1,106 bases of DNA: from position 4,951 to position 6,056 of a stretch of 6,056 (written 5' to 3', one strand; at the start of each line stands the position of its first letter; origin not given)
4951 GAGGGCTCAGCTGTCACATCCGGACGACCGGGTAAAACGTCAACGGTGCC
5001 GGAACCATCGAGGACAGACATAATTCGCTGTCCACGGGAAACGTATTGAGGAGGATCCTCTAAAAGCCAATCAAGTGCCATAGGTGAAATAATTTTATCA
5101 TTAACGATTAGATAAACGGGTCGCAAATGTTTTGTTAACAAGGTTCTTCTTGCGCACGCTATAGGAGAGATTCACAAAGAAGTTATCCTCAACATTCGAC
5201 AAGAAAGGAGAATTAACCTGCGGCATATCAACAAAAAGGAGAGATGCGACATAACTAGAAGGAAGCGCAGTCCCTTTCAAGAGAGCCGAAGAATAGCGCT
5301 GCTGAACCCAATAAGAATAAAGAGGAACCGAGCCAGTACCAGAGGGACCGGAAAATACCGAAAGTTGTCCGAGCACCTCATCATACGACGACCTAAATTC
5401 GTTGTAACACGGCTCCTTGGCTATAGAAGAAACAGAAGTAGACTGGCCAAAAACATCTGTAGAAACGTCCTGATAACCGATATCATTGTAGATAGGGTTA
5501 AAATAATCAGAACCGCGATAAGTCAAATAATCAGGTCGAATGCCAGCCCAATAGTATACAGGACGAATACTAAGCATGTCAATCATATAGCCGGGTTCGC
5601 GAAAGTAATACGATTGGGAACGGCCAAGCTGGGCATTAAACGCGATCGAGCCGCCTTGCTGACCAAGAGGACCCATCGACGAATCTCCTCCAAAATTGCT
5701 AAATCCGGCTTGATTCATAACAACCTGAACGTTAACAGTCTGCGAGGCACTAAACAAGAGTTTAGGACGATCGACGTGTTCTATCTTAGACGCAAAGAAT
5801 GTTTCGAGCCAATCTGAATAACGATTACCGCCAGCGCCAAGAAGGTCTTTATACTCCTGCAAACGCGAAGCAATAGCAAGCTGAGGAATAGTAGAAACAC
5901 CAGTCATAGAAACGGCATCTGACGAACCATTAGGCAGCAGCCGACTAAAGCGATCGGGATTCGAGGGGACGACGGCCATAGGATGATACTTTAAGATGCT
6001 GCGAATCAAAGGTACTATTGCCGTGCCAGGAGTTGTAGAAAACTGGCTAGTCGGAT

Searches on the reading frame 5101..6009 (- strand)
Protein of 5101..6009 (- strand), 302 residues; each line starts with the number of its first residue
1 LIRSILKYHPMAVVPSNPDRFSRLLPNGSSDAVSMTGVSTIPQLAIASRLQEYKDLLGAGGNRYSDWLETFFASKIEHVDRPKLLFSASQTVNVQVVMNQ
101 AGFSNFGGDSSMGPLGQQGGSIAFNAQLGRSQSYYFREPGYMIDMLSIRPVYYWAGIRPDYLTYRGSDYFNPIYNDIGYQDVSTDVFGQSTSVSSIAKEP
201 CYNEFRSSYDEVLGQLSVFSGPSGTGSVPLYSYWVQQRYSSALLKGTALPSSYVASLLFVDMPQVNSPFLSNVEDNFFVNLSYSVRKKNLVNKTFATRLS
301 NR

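Call 3: search_protein_families(library=phrogs, proteins=[window:5101-6009:-], max_evalue=1)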
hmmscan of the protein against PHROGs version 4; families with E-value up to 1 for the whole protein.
window:5101-6009:- (302 aa): 1 family
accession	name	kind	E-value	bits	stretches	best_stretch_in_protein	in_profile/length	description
phrog_514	-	head and packaging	4.2e-18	66.3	1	28-228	259-451/531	major head protein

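Call 4: search_protein_families(library=pfam, proteins=[window:5101-6009:-], max_evalue=1)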
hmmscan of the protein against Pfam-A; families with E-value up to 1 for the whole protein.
window:5101-6009:- (302 aa): 1 family
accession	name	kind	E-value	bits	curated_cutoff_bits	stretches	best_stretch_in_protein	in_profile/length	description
PF02305.22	Phage_F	-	1.5e-11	44.2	25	1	35-216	249-432/501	Capsid protein (F protein)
